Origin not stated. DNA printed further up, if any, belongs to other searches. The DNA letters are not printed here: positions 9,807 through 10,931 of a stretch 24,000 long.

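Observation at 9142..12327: Uncharacterised distal module: TIM-barrel epimerase, BtpA/SgcQ and FGGY kinase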

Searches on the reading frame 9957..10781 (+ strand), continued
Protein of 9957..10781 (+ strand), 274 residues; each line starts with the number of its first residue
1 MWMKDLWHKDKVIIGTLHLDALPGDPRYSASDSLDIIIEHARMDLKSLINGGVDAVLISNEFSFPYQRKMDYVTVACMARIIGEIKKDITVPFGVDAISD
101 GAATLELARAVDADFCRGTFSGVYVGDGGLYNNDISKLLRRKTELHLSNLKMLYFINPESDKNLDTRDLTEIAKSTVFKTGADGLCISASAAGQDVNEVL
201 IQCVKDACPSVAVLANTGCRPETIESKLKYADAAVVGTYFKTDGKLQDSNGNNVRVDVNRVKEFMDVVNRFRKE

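Call 21: find_related_loci(query=A1, collection=genome_contigs, flank=10000)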
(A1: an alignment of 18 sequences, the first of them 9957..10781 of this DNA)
Query A1 (274 aa) in genome_contigs; peptide patterns used: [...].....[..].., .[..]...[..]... (x = any residue, [..] = any of these).
600 stretches matched a pattern (row limit reached: there are more); 596 encode a relative of the query (tblastn E <= 1e-3); the best 80 are kept; 80 distinct loci.
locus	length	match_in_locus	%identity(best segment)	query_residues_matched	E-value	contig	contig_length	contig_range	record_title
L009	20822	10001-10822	94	1-274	7e-176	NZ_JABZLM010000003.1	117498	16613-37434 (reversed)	MAG: Solobacterium sp. isolate JCVI_23_bin.4 NODE_29_length_117498_cov_14.100168, whole genome shotgun sequence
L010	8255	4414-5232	92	1-273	6e-172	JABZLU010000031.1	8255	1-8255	MAG: Solobacterium sp. isolate JCVI_43_bin.4 NODE_31_length_8255_cov_2.566275, whole genome shotgun sequence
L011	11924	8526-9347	91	1-274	1e-169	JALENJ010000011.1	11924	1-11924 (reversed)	MAG: Erysipelotrichaceae bacterium isolate SUG162 k141_10260188, whole genome shotgun sequence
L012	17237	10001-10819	90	1-273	2e-167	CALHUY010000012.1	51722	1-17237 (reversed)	MAG TPA_asm: uncultured Solobacterium sp. isolate ERR589382_bin.92_CONCOCT_v1.1_MAG genome assembly, contig: ERZ772781.7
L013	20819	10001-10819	69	1-273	3e-127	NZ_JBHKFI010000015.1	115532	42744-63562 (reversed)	Cytobacillus sp. Hz8 contig15, whole genome shotgun sequence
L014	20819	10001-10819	74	2-274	1e-137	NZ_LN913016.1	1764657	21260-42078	Anaerococcus rubeinfantis isolate Anaerococcus rubiinfantis, whole genome shotgun sequence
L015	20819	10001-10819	67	1-273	4e-125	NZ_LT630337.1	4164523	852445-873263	Bacillus massilionigeriensis strain Marseille-P2348T, whole genome shotgun sequence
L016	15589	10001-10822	67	1-274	3e-124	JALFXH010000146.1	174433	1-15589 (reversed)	MAG: Clostridiales bacterium isolate SUG1096 k141_223407, whole genome shotgun sequence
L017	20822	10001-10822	66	1-274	3e-121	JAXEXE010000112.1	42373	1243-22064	MAG: Faecousia sp. isolate SUG2902 k141_216709, whole genome shotgun sequence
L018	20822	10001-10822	66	1-274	2e-121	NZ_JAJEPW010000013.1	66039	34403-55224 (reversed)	Brotocaccenecus cirricatena strain CLA-AA-H272 NODE_13_length_66039_cov_22.120084, whole genome shotgun sequence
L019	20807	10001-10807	67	1-269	9e-121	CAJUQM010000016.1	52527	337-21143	MAG TPA_asm: uncultured Oscillibacter sp. isolate MGBC163303 genome assembly, contig: MGBC163303.16, whole genome shotgu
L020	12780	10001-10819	66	1-273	5e-120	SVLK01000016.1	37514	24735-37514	MAG: Oscillospiraceae bacterium isolate SIG485 NODE_23805_length_37514_cov_3.038436, whole genome shotgun sequence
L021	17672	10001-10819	65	1-273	2e-119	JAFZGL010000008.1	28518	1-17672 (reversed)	MAG: Oscillospiraceae bacterium isolate RGIG7744 Water_buffalos_Rectum-4__c17631, whole genome shotgun sequence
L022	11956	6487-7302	66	1-272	1e-118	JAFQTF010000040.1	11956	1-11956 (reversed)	MAG: Oscillospiraceae bacterium isolate RGIG2129 Goat_Colon-5__c284061, whole genome shotgun sequence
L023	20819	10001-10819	64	1-273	4e-118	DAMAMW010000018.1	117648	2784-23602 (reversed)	MAG TPA_asm: Lachnospiraceae bacterium isolate CTOTU48295 NODE_40_length_117648_cov_9.379419, whole genome shotgun seque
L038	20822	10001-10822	64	1-274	2e-115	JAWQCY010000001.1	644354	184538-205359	Coriobacteriaceae bacterium CM84B_73 LM_D8-4_BHI-SB_7-3_ID4_NODE_1, whole genome shotgun sequence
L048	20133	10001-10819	66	1-273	4e-112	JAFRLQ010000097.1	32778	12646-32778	MAG: Clostridia bacterium isolate RGIG2582 Goat_Jejunum.Co__c758545, whole genome shotgun sequence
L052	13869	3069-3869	63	1-273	2e-111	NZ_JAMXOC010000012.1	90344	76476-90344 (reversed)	Ohessyouella blattaphilus strain PAL227 NODE_12, whole genome shotgun sequence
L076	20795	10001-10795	59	2-272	2e-100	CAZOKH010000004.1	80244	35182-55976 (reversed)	MAG TPA_asm: uncultured Anaerolineaceae bacterium isolate binchicken_co27_441 genome assembly, contig: NODE_475_length_8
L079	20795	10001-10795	58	2-272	2e-99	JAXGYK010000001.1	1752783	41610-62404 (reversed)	MAG: Anaerolineaceae bacterium isolate AnMBR.bin511 bin511_1, whole genome shotgun sequence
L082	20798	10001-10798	56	2-273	7e-92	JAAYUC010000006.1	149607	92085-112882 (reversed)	MAG: Chloroflexota bacterium isolate AS27yjCOA_130 15481_AS27, whole genome shotgun sequence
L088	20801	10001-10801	48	2-274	1e-83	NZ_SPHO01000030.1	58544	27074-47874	Clostridium sp. 1001271st1 H5 strain 1001271st1_H5 NODE_30_length_58544_cov_17.9004, whole genome shotgun sequence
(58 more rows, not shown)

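Call 28: predict_structure(alignment_id=A1)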
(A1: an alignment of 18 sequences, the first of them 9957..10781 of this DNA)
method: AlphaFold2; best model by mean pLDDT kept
length: 274 residues; sequences in the alignment: 18
mean_pLDDT: 84.5   pTM: 0.88
mean pLDDT of the five models: 84.5, 84.0, 83.2, 81.9, 78.2
residues with pLDDT >= 90: 138; 70-90: 94; 50-70: 29; < 50: 13
segments of 3 or more residues with pLDDT < 50: 63-65, 122-130
pLDDT, mean of each block of 10 residues (from residue 1): 81 95 78 86 98 96 55 84 97 89 91 86 41 71 92 77 69 83 84 75 92 90 95 94 89 93 98 93
secondary structure, 60 per line:
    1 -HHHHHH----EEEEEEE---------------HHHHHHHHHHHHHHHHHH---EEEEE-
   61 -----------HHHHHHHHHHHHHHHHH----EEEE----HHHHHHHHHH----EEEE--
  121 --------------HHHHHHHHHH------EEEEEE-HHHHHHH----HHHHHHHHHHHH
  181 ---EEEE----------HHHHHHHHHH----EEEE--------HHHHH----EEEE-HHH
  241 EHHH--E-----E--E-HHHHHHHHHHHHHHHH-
elements in order: H2-7 E12-18 H34-51 E55-59 H72-88 E93-96 H101-110 E115-118 H135-144 E151-156 H158-164 H169-180 E184-187 H198-207 E212-215 H224-228 E233-236 H258-273

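Call 31: search_protein_families(library=pfam, proteins=[L018:11576-12226:+, L018:10850-11563:+, L018:9308-9958:+, L018:7668-8756:+, L023:10848-12356:+, L007:2672-3520:+, L007:3533-3958:+, L007:10842-11624:+, L006:13310-14155:+, L007:973-1788:+])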
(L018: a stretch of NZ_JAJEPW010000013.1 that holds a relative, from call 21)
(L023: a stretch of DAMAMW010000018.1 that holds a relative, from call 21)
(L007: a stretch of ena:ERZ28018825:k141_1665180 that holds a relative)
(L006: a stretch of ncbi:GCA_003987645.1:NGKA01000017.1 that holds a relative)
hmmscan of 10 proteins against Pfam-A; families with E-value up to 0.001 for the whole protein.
L018:11576-12226:+ (216 aa): 1 family
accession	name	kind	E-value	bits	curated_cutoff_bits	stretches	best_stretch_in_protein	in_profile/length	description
PF00596.27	Aldolase_II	-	8e-36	124.1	22.2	1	8-183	2-183/183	Class II Aldolase and Adducin N-terminal domain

L018:10850-11563:+ (237 aa): 1 family
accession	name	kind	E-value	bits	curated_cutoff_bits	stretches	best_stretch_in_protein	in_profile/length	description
PF00834.25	Ribul_P_3_epim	-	3.8e-42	144.4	21.1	1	4-199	2-198/198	Ribulose-phosphate 3 epimerase family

L018:9308-9958:+ (216 aa): 1 family
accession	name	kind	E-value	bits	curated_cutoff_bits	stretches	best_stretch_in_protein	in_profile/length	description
PF00215.30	OMPdecase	-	5.2e-14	53.1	27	1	4-207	1-221/221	Orotidine 5'-phosphate decarboxylase / HUMPS family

L018:7668-8756:+ (362 aa): 1 family
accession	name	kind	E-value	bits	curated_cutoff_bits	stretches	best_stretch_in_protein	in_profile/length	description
PF02126.24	PTE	-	5.6e-51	174.2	22.4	1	58-358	1-297/298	Phosphotriesterase family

L023:10848-12356:+ (502 aa): 3 families
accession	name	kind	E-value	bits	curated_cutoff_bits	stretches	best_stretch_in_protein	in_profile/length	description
PF00370.27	FGGY_N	-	1.3e-61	208.8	28.8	1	4-249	1-244/245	FGGY family of carbohydrate kinases, N-terminal domain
PF02782.22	FGGY_C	-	6.9e-27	94.9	27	1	260-451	2-197/198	FGGY family of carbohydrate kinases, C-terminal domain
PF01869.26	BcrAD_BadFG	-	3.6e-06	27.1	31.5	0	7-108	2-98/271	BadF/BadG/BcrA/BcrD ATPase family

L007:2672-3520:+ (282 aa): 1 family
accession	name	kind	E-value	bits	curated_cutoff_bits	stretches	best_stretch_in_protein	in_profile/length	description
PF04909.20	Amidohydro_2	-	8.8e-31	108.2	26.4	1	68-279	63-288/289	Amidohydrolase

L007:3533-3958:+ (141 aa): 1 family
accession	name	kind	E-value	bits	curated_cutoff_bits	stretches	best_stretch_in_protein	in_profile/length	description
PF01894.22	UPF0047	-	1.1e-30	106.6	27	1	19-137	2-116/117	Uncharacterised protein family UPF0047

L007:10842-11624:+ (260 aa): 2 families
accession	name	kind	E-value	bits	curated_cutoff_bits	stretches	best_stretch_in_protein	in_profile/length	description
PF08282.18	Hydrolase_3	-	1.7e-47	162.7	20.9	1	5-254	1-254/255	haloacid dehalogenase-like hydrolase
PF05116.19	S6PP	-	1.9e-12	47.8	20.3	1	154-239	133-219/247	Sucrose-6F-phosphate phosphohydrolase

L006:13310-14155:+ (281 aa): 1 family
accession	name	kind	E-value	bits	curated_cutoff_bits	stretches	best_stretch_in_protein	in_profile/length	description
PF01261.30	AP_endonuc_2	-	2.5e-34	119.6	31.1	1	29-263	5-234/249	Xylose isomerase-like TIM barrel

L007:973-1788:+ (271 aa): 1 family
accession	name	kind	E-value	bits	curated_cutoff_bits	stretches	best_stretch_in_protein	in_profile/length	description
PF00294.29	PfkB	-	4.3e-24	85.8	25.8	1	36-264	44-292/302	pfkB family carbohydrate kinase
